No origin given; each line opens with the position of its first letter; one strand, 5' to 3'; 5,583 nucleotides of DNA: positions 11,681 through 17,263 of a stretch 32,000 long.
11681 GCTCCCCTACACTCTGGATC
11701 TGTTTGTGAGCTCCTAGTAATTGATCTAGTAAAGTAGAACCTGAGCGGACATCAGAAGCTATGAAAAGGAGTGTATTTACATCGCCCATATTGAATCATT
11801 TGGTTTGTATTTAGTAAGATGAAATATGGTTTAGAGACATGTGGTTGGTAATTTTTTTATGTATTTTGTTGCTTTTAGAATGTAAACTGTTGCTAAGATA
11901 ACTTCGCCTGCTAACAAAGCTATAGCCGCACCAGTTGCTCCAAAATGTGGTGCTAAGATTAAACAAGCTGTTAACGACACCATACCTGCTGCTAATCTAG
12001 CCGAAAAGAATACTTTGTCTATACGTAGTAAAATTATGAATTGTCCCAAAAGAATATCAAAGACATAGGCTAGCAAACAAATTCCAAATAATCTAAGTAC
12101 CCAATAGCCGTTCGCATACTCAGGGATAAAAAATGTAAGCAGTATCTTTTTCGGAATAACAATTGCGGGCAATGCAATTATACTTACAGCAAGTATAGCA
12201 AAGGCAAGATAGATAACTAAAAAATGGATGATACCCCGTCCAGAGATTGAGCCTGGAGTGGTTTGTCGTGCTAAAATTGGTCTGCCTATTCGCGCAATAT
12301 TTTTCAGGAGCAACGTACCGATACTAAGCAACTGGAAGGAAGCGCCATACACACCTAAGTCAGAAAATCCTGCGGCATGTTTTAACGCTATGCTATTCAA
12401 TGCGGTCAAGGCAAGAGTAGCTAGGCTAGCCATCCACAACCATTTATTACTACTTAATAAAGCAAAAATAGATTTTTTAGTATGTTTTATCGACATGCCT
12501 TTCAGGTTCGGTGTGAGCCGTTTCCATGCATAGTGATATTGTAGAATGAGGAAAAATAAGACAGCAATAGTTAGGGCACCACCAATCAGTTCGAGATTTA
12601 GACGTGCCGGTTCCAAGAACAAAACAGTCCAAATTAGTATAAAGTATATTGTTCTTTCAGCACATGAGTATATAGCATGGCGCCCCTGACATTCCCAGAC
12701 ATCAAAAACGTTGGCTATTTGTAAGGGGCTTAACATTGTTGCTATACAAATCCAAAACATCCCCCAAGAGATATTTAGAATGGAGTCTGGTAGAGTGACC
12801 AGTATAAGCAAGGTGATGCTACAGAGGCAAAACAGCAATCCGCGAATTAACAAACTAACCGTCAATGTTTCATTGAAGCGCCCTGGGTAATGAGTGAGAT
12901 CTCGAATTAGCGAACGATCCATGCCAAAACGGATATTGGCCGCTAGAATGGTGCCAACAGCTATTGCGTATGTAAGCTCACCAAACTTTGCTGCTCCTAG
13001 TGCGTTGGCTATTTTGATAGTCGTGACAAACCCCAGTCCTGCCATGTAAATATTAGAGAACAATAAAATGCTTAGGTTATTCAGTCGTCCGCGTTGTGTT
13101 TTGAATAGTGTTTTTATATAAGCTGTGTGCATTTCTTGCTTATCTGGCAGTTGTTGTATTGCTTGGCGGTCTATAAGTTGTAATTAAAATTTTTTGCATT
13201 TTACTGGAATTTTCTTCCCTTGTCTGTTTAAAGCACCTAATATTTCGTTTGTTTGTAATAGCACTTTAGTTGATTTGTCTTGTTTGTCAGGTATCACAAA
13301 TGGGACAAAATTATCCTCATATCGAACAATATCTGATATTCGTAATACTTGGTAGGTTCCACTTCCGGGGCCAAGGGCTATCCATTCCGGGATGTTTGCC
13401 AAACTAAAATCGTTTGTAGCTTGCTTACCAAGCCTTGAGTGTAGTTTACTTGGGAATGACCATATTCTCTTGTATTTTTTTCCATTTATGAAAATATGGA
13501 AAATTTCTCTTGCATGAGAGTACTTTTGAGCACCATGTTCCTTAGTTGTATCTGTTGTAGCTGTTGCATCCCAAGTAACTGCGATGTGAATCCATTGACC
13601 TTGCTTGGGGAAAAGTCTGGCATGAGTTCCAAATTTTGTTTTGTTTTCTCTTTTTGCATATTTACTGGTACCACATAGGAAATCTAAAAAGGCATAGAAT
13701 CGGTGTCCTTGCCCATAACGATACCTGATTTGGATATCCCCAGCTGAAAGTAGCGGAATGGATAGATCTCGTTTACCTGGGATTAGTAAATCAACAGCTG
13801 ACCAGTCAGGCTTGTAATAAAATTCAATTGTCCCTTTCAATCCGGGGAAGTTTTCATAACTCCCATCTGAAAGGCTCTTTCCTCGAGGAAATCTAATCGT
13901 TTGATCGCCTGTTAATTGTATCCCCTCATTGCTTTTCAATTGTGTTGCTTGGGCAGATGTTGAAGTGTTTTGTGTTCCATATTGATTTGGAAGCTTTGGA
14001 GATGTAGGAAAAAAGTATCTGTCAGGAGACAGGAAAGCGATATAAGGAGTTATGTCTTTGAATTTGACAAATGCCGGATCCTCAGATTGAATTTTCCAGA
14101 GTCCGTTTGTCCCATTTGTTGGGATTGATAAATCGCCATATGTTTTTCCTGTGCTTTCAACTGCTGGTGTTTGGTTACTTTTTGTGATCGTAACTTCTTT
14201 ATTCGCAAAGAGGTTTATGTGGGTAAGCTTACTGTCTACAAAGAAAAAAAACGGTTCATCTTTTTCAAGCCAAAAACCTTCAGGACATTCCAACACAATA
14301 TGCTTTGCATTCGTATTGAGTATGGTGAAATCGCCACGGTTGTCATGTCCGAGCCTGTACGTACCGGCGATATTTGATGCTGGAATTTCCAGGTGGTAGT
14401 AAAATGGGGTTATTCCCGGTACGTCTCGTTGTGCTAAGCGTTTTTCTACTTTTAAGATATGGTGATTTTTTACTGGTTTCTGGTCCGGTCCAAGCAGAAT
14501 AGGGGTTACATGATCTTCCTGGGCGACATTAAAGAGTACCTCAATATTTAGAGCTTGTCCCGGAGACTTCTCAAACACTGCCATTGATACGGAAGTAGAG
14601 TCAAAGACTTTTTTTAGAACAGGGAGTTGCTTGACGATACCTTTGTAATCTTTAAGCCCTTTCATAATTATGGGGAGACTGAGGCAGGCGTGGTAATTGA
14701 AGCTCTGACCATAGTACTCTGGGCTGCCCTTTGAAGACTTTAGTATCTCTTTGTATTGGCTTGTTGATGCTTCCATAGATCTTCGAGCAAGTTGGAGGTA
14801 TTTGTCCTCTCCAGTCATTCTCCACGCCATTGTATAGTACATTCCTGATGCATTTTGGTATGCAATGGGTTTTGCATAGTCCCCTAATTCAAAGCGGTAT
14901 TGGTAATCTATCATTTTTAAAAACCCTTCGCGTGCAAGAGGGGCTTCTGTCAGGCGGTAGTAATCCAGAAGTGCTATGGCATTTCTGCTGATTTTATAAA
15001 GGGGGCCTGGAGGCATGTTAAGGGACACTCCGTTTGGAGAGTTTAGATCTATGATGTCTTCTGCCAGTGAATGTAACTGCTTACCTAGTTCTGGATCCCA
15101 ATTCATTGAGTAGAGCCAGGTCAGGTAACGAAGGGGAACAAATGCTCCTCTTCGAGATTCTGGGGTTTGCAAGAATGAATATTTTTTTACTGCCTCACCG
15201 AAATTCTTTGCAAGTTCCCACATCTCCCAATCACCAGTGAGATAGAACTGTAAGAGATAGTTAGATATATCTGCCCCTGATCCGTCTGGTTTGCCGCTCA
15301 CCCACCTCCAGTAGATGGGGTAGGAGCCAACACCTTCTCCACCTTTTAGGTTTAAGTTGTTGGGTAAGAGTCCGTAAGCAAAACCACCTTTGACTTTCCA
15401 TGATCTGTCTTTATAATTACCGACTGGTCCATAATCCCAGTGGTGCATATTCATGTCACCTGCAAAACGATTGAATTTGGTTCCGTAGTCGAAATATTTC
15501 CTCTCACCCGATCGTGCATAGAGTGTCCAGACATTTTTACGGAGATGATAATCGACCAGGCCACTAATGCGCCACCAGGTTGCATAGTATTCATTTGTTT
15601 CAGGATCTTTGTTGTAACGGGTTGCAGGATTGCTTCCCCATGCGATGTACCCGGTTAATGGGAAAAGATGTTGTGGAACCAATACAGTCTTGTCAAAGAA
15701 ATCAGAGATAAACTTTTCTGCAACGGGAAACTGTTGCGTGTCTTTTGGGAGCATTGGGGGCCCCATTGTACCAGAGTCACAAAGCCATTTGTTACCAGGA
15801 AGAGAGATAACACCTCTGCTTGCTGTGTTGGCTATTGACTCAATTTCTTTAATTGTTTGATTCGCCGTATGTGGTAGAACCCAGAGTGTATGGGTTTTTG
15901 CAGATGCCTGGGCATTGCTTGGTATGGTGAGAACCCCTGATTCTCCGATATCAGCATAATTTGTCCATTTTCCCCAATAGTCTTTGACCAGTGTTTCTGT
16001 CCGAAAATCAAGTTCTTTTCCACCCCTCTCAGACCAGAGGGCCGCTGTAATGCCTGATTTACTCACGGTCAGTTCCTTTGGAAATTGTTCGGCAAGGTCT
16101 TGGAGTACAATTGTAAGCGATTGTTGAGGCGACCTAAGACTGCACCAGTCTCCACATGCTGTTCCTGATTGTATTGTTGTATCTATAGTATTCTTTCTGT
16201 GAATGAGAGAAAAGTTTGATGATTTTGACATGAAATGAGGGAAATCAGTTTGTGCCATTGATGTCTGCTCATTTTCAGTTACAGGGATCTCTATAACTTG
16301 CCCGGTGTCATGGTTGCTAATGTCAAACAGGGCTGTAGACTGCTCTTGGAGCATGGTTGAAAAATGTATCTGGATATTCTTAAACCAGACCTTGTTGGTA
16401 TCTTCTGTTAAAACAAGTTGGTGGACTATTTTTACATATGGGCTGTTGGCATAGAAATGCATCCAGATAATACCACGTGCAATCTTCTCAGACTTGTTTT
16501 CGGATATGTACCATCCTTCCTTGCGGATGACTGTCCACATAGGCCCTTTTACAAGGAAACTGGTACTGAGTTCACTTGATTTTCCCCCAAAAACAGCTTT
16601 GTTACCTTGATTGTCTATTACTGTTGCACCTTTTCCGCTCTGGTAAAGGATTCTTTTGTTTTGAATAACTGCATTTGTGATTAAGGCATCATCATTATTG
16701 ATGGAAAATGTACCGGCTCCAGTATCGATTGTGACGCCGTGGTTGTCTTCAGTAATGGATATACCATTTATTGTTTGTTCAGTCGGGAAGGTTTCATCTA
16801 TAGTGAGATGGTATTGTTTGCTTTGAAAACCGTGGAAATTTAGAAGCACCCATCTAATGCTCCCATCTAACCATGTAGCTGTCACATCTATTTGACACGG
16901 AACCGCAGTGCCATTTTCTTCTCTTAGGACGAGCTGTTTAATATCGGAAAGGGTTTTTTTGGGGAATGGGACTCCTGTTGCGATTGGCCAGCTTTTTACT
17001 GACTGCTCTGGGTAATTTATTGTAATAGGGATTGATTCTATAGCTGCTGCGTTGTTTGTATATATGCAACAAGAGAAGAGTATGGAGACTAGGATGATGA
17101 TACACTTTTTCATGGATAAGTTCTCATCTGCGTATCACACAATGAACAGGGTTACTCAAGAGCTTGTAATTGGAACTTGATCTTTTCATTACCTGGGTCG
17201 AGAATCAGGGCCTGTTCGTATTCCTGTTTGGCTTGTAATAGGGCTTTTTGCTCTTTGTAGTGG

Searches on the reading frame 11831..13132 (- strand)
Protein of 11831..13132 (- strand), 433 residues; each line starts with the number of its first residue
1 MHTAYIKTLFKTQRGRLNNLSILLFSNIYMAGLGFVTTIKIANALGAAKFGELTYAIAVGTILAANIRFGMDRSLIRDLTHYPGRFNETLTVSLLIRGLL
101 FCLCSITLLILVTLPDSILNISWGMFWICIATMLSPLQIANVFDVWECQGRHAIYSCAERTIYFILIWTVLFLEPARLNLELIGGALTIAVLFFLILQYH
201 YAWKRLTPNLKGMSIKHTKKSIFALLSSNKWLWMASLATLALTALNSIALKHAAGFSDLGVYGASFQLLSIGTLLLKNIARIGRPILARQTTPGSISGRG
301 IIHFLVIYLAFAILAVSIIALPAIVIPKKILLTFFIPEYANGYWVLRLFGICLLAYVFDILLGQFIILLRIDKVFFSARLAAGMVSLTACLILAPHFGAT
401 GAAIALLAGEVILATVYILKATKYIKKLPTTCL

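Call 8: search_protein_families(library=pfam, proteins=[window:11831-13132:-], max_evalue=0.01)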
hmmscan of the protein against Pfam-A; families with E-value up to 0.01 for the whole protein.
window:11831-13132:- (433 aa): 1 family
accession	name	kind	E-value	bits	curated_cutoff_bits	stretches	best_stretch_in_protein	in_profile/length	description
PF01943.22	Polysacc_synt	-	7.5e-18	65.4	28.2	1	18-279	3-261/274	Polysaccharide biosynthesis protein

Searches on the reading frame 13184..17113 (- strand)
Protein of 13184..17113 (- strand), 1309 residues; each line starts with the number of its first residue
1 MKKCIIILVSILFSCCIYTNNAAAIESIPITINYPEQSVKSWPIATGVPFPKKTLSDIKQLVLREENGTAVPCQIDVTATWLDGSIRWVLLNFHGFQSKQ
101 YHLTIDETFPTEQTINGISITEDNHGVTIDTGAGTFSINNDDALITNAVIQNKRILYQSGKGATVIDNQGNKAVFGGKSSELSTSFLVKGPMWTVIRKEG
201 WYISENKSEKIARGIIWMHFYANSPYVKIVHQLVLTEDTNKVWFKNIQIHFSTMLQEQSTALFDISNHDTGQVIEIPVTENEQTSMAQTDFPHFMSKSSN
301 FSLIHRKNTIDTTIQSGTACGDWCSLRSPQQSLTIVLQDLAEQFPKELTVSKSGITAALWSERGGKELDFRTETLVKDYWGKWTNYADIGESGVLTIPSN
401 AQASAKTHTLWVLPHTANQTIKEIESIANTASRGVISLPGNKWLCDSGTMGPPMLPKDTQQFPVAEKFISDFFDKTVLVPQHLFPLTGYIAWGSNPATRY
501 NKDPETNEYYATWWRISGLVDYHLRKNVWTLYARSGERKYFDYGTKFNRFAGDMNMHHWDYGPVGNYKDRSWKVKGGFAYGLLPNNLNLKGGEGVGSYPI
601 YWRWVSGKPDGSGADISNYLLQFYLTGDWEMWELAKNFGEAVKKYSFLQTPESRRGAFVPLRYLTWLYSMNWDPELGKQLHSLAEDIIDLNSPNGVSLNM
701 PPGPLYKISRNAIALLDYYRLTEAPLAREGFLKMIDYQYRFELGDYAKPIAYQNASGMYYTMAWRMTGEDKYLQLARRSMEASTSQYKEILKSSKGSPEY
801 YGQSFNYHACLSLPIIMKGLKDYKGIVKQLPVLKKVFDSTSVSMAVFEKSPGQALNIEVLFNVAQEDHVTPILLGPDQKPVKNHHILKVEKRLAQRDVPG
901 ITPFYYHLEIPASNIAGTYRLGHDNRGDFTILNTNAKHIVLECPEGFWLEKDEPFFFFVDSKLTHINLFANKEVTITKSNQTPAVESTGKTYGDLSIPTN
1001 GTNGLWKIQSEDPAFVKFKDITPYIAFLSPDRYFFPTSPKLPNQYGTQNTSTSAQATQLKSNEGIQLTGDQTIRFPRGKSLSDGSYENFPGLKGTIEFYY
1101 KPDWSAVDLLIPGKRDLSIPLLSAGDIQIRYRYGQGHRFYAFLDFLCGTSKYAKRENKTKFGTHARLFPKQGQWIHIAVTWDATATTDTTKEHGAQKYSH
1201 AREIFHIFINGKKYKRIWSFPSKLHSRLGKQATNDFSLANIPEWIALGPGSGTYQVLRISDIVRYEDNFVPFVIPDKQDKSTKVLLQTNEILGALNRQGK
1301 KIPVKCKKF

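Call 8: search_protein_families(library=pfam, proteins=[window:13184-17113:-], max_evalue=0.01)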
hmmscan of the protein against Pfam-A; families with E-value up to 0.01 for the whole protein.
window:13184-17113:- (1309 aa): 3 families
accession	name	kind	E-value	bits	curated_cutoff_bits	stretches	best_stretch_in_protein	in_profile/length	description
PF19501.5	PcRGLX_1st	-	4.8e-08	33.1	22.1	1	44-97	19-72/83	PcRGLX-like N-terminal RIFT barrel domain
PF21345.3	PcRGLX_2nd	-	1.3e-07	31.4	23.5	1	118-258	1-147/360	PcRGLX-like protein central beta sandwich domain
PF07944.18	Beta-AFase-like_GH127_cat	-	0.00012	21.6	24.9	1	705-784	124-208/376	Beta-L-arabinofuranosidase, GH127 catalytic domain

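Call 10: search_protein_families(library=ncbifam, proteins=[window:13184-17113:-], max_evalue=0.001)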
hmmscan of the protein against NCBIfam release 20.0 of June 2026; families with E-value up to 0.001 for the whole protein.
window:13184-17113:- (1309 aa): 0 families
